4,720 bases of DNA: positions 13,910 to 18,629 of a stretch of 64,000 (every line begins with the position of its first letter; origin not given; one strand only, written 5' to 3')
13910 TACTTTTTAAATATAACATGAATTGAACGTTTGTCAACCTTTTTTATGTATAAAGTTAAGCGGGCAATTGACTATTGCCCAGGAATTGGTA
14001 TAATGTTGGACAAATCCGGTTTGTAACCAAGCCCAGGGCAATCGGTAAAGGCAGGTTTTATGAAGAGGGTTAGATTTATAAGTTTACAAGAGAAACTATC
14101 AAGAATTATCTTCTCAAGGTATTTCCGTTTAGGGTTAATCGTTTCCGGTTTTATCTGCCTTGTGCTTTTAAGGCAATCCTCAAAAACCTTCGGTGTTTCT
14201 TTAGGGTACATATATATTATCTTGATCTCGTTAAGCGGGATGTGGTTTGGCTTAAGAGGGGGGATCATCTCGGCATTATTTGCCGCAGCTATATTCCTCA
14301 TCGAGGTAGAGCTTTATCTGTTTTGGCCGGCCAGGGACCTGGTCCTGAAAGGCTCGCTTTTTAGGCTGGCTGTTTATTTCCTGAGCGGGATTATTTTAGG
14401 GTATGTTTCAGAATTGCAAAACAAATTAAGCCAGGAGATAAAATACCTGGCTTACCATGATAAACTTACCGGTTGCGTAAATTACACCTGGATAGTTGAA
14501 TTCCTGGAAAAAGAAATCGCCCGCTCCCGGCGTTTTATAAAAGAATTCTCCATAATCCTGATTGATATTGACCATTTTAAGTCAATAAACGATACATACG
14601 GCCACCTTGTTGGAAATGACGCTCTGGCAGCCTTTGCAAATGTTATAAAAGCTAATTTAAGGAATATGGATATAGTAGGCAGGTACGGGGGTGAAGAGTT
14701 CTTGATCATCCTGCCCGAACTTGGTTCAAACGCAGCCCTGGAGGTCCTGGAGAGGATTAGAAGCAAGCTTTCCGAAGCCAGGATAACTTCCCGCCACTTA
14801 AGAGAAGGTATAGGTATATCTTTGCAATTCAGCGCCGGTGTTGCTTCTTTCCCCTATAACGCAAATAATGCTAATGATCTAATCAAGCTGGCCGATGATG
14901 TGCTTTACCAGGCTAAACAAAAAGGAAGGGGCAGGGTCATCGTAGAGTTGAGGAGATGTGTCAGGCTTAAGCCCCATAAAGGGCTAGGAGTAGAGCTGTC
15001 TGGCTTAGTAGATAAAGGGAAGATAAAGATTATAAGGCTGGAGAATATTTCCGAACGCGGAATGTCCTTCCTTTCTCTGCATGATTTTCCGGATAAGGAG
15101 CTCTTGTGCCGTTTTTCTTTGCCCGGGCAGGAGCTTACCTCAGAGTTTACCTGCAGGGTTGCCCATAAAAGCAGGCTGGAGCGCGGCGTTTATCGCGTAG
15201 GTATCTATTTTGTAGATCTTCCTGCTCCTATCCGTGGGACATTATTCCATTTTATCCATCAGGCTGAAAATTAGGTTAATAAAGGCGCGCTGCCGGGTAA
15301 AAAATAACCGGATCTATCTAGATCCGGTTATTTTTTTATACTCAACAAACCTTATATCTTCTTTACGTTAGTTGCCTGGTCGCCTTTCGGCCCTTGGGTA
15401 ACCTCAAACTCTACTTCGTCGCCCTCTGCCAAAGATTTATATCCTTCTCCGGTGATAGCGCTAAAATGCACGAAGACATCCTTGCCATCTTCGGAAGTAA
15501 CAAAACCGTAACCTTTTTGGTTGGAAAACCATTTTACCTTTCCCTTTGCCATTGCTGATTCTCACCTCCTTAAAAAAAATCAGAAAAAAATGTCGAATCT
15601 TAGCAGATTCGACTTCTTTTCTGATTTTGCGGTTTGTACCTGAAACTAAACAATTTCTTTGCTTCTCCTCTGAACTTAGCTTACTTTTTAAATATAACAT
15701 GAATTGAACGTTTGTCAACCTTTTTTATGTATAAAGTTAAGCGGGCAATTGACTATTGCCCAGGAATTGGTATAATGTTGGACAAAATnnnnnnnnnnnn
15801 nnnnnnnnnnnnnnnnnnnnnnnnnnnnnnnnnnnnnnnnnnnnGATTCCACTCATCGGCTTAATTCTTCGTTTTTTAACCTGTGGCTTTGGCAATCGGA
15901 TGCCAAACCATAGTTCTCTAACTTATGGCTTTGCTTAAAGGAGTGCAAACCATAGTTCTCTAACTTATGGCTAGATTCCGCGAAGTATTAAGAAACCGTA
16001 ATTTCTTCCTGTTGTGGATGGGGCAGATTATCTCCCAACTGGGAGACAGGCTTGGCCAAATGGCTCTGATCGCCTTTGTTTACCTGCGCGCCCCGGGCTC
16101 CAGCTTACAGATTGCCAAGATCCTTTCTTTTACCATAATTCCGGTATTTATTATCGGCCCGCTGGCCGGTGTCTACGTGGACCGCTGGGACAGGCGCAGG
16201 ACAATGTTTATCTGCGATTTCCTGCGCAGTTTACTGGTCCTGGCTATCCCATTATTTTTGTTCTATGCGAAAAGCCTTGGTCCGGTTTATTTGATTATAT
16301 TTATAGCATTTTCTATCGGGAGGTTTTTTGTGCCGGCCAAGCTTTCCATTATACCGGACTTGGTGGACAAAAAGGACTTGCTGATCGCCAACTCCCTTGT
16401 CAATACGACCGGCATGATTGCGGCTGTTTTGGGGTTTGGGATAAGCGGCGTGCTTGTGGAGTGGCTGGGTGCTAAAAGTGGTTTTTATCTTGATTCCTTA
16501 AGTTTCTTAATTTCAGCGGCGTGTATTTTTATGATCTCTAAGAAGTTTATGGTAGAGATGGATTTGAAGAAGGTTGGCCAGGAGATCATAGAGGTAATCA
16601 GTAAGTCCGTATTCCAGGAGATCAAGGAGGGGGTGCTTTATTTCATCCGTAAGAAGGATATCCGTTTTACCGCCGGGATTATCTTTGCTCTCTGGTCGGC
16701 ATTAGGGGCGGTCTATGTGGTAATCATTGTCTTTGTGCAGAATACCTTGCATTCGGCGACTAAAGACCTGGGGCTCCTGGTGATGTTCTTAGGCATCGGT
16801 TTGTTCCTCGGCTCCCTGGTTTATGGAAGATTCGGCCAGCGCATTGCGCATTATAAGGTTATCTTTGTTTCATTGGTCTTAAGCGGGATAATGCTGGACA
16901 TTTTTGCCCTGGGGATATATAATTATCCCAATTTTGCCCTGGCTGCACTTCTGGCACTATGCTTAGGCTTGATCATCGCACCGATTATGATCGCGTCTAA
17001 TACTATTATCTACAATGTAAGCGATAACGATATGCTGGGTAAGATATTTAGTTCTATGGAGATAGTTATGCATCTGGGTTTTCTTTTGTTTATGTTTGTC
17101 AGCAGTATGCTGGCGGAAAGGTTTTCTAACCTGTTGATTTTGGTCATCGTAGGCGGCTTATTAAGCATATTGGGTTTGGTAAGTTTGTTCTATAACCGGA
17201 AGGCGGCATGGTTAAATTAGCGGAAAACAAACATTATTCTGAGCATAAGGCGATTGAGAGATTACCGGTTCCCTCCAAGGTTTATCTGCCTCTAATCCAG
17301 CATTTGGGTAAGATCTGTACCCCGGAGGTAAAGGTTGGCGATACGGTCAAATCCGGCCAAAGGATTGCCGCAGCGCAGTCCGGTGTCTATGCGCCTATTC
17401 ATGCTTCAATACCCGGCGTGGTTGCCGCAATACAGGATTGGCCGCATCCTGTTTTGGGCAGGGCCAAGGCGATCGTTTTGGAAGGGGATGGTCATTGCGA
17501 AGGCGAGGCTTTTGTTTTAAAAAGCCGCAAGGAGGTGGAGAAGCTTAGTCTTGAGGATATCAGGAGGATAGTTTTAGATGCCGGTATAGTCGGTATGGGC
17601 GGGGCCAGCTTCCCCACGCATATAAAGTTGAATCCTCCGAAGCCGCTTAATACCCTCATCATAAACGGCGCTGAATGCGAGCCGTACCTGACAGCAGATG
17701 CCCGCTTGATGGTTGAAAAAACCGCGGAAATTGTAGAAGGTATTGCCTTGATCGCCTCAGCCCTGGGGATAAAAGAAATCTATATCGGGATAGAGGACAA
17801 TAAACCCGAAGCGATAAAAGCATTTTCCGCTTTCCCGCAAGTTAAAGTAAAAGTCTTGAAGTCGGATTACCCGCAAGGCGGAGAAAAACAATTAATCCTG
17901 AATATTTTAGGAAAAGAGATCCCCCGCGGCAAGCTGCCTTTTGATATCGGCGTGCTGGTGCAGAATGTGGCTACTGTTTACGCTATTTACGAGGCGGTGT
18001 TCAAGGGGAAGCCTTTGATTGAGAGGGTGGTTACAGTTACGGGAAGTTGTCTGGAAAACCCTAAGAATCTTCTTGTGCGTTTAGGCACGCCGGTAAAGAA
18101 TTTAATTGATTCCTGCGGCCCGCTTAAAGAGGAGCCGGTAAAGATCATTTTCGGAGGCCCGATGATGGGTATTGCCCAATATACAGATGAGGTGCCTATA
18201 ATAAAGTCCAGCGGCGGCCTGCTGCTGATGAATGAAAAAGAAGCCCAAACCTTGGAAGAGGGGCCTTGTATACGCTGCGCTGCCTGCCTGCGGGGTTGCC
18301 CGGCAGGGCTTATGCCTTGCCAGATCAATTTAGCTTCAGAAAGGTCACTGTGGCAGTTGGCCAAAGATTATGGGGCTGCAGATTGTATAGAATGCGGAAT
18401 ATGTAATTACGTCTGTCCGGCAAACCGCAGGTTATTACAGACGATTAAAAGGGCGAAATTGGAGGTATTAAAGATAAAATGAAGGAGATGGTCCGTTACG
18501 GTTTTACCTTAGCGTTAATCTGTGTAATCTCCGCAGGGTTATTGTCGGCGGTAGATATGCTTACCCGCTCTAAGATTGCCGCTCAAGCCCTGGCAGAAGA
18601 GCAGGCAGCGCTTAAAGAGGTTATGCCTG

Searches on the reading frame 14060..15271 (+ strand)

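Call 73: search_protein_families(library=pfam, proteins=[window:14060-15271:+], max_evalue=0.00001)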
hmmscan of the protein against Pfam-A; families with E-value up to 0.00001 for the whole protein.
window:14060-15271:+ (404 aa): 1 family
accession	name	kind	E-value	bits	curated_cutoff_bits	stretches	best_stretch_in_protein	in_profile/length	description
PF00990.26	GGDEF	-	3.3e-44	150.9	23.8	1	131-291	1-160/161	Diguanylate cyclase, GGDEF domain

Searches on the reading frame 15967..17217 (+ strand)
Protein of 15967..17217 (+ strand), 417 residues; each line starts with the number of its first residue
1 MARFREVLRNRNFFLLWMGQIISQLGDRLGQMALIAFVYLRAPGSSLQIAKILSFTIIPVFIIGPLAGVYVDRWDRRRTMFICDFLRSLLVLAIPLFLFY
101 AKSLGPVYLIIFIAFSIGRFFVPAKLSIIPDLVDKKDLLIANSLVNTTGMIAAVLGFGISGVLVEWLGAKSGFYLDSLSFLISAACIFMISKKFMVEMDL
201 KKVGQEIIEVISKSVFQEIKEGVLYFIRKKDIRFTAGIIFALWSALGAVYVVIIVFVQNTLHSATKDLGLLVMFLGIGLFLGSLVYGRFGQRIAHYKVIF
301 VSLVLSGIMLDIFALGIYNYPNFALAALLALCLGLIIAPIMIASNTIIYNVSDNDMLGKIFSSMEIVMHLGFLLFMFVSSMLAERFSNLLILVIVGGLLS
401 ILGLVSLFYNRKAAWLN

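Call 73: search_protein_families(library=pfam, proteins=[window:15967-17217:+], max_evalue=0.00001)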
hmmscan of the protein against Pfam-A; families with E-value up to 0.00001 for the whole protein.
window:15967-17217:+ (417 aa): 2 families
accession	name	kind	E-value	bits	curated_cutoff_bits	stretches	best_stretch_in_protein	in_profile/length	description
PF07690.21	MFS_1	-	2.2e-26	93.1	33.4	2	17-189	2-173/347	Major Facilitator Superfamily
PF05977.19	MFS_3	-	6.2e-20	71.6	27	1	8-331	7-317/524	Transmembrane secretion effector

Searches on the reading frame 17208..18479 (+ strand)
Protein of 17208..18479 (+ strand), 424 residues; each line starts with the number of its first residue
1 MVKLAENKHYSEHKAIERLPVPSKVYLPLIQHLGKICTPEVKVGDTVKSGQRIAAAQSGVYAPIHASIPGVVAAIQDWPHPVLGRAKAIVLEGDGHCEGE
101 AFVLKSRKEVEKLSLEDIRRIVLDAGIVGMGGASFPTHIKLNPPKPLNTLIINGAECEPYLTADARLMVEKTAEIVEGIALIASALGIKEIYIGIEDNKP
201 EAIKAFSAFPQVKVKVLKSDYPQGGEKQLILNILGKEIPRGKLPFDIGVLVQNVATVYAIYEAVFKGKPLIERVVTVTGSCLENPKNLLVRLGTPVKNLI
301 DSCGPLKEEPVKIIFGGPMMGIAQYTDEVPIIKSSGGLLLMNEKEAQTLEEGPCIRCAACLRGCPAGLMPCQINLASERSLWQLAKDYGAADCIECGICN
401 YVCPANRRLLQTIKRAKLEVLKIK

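Call 73: search_protein_families(library=pfam, proteins=[window:17208-18479:+], max_evalue=0.00001)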
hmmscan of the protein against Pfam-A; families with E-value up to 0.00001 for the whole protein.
window:17208-18479:+ (424 aa): 3 families
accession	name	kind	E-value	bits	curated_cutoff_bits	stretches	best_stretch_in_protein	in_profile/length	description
PF01512.22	Complex1_51K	-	7.2e-50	169.2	31.2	1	123-262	2-150/150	Nuo51 FMN-binding domain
PF13375.12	RnfC_N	-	5.7e-26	91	25.6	1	2-95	7-100/101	RnfC Barrel sandwich hybrid domain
PF10531.15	SLBB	-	1.9e-09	37.7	27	1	274-323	1-55/55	SLBB domain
